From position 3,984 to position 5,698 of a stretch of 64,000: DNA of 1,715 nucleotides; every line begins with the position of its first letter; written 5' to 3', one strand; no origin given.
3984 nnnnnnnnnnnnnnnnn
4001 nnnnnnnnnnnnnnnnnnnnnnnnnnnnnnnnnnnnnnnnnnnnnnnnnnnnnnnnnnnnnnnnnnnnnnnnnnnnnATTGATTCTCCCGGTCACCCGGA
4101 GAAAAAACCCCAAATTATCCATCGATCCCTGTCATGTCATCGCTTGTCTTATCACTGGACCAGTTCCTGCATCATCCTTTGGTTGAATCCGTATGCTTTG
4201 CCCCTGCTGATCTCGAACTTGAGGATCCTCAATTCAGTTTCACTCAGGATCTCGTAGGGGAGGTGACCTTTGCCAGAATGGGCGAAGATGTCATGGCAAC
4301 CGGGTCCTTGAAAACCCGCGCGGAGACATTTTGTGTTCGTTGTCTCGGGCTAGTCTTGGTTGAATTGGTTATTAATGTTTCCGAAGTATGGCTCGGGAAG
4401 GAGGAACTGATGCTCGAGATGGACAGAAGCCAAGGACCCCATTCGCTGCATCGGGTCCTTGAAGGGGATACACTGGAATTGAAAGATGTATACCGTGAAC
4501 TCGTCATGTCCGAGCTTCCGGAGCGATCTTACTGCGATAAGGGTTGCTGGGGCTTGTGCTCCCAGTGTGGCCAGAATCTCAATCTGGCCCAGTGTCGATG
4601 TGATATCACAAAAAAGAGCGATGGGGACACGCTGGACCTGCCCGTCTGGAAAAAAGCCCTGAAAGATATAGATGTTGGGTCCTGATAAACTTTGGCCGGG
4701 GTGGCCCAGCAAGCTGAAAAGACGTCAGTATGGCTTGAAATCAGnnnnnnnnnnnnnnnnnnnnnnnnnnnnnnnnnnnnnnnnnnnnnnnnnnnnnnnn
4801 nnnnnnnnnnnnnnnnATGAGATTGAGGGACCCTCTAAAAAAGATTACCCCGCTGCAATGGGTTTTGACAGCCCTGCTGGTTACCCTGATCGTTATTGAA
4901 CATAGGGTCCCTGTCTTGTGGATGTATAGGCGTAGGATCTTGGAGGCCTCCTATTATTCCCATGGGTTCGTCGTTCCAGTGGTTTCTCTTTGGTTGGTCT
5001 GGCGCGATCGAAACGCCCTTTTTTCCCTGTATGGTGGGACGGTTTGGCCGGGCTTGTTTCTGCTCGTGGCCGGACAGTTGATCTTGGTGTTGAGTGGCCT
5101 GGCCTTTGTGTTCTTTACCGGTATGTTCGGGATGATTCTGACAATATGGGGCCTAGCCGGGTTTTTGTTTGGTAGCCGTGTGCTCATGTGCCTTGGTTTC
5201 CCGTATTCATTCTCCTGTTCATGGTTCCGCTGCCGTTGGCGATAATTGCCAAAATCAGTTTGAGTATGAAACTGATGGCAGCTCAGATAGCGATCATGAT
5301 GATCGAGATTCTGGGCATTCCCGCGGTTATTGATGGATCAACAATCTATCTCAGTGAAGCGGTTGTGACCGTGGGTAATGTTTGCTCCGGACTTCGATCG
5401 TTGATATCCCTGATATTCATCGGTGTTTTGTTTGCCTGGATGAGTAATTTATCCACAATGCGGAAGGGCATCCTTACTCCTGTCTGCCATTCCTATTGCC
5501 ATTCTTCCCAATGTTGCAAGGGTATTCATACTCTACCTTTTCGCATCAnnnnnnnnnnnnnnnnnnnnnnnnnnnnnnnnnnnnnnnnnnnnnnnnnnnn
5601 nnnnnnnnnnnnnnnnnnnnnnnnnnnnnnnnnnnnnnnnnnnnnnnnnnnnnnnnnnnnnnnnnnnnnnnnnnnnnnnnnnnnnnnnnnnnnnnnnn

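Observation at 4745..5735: Exosortase gene inactivated by three single-base frameshifts, two at homopolymer runs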

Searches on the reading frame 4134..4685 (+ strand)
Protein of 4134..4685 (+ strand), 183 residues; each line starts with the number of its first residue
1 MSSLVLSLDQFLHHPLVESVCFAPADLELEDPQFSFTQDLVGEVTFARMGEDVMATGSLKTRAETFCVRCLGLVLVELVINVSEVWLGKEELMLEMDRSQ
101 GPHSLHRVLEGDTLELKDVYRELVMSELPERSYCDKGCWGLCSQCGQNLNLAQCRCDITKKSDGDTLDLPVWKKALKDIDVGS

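Call 19: find_encoding_contigs(protein=window:4134-4685:+, flank=6000, max_places=10)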
Protein window:4134-4685:+ (183 aa): 3 contigs read that carry it; 3 places shown.
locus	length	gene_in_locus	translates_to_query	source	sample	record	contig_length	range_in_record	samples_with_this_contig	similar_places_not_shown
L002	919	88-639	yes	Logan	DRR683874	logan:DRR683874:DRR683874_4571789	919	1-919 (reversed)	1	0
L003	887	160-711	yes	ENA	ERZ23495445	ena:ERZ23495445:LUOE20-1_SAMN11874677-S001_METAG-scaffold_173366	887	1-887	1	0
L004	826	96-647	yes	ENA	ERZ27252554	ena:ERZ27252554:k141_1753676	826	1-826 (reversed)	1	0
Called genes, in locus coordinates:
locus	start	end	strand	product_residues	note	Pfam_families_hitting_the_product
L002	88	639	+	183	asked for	PF02620:YceD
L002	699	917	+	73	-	?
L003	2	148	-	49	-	?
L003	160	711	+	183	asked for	PF02620:YceD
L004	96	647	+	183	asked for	PF02620:YceD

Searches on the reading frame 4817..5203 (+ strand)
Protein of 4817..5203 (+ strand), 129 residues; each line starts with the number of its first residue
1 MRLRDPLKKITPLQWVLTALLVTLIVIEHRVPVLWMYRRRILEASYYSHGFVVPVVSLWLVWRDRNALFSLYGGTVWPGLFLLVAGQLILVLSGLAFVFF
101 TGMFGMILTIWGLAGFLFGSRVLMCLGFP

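Call 7: search_protein_families(library=ncbifam, proteins=[window:4817-5203:+], max_evalue=0.1)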
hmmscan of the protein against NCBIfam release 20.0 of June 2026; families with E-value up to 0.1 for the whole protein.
seq(129 aa): 7 families
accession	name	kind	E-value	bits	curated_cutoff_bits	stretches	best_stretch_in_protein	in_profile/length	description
NF038142.1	exosort_XrtW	exception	3.1e-14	52.2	425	1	15-129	2-116/494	exosortase W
TIGR03109.2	exosort_XrtA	exception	7.7e-12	45.2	208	1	21-129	5-114/261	exosortase A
TIGR04152.1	exosort_VPLPA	exception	4.1e-11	42.6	400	1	43-129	6-93/486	VPLPA-CTERM-specific exosortase XrtD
TIGR02602.1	8TM_EpsH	subfamily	4.8e-11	42.6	105.55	1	42-129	5-92/241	exosortase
NF035943.2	exosort_XrtV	exception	0.0011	18.3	313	1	20-129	6-116/270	exosortase V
TIGR03113.1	exosort_XrtB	exception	0.0031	17.2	275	1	20-128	4-113/268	exosortase B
TIGR04151.1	exosort_VPDSG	exception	0.0076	15.7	300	1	16-66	29-77/306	VPDSG-CTERM-specific exosortase XrtC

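Call 8: search_protein_families(library=pfam, proteins=[window:4817-5203:+], max_evalue=0.1)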
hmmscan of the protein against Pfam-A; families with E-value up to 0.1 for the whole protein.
seq(129 aa): 1 family
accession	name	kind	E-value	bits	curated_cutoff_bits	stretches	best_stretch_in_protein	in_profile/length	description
PF09721.15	Exosortase_EpsH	-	4.3e-10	39.9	25.7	1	26-129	8-105/254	Transmembrane exosortase (Exosortase_EpsH)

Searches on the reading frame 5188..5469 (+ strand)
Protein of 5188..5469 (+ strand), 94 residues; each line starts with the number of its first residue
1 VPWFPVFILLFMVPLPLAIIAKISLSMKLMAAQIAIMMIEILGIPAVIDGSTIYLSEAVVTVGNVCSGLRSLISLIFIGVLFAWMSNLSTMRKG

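Call 7: search_protein_families(library=ncbifam, proteins=[window:5188-5469:+], max_evalue=0.1)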
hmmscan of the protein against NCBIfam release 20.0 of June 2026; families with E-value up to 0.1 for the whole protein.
seq(94 aa): 17 families
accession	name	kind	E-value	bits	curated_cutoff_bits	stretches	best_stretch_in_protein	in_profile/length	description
NF035943.2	exosort_XrtV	exception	3.1e-18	66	313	1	3-92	114-203/270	exosortase V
TIGR03109.2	exosort_XrtA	exception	9.5e-18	64.5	208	1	3-92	112-197/261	exosortase A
TIGR02602.1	8TM_EpsH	subfamily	1e-17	64.5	105.55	1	4-89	91-174/241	exosortase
TIGR04152.1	exosort_VPLPA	exception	2.1e-17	63.4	400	1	3-90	91-178/486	VPLPA-CTERM-specific exosortase XrtD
NF038142.1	exosort_XrtW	exception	2.1e-17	62.6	425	1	3-93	114-204/494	exosortase W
TIGR03113.1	exosort_XrtB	exception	1.4e-11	44.5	275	1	2-85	111-194/268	exosortase B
TIGR04476.1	exosort_XrtN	exception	2.5e-08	33.5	200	1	3-85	94-176/406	exosortase N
TIGR03763.1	cyanoexo_CrtA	exception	2.4e-07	30.5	150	1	6-92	113-197/260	cyanoexosortase A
TIGR04156.1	cyanoexo_CrtB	exception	4.7e-07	29.6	300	1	3-92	113-204/280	cyanoexosortase B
TIGR04151.1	exosort_VPDSG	exception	7.1e-07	28.9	300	1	4-82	149-226/306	VPDSG-CTERM-specific exosortase XrtC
NF033464.1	cyanoexo_CrtC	exception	3e-05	23.7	225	1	28-87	149-208/278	cyanoexosortase C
TIGR04489.1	exosort_XrtO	exception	0.00019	20.4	250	1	7-82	110-181/451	exosortase O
NF033770.1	exosort_XrtT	exception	0.0011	17.7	250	1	9-83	116-193/472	exosortase T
TIGR04178.1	exo_archaeo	signature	0.0048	17.2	23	1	60-93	1-34/97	exosortase/archaeosortase family protein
NF046081.1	exosort_XrtX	exception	0.005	16.8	170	1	22-86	31-97/168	exosortase X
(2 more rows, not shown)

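Call 8: search_protein_families(library=pfam, proteins=[window:5188-5469:+], max_evalue=0.1)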
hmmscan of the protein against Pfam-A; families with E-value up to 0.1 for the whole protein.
seq(94 aa): 1 family
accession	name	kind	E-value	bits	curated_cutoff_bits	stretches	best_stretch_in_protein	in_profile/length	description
PF09721.15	Exosortase_EpsH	-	9e-24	84.7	25.7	1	3-93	103-193/254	Transmembrane exosortase (Exosortase_EpsH)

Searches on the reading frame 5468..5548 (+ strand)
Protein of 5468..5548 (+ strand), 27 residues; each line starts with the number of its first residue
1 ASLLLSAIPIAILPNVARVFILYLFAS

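Call 7: search_protein_families(library=ncbifam, proteins=[window:5468-5548:+], max_evalue=0.1)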
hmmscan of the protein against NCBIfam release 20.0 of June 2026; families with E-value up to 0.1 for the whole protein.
seq(27 aa): 4 families
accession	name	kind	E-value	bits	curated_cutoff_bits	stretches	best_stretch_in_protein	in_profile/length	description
NF035943.2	exosort_XrtV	exception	0.016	14.5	313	1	2-25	207-230/270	exosortase V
TIGR02602.1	8TM_EpsH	subfamily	0.026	14.1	105.55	1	3-25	182-204/241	exosortase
NF050190.1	exosort_XrtZ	exception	0.029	12.9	475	1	4-23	93-112/460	exosortase Z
TIGR04178.1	exo_archaeo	signature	0.08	13.2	23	1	3-26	37-60/97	exosortase/archaeosortase family protein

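Call 8: search_protein_families(library=pfam, proteins=[window:5468-5548:+], max_evalue=0.1)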
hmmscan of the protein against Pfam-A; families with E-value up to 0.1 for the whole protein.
seq(27 aa): 1 family
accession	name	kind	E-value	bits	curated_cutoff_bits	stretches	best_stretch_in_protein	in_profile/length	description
PF09721.15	Exosortase_EpsH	-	0.0033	17.3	25.7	1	3-26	196-219/254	Transmembrane exosortase (Exosortase_EpsH)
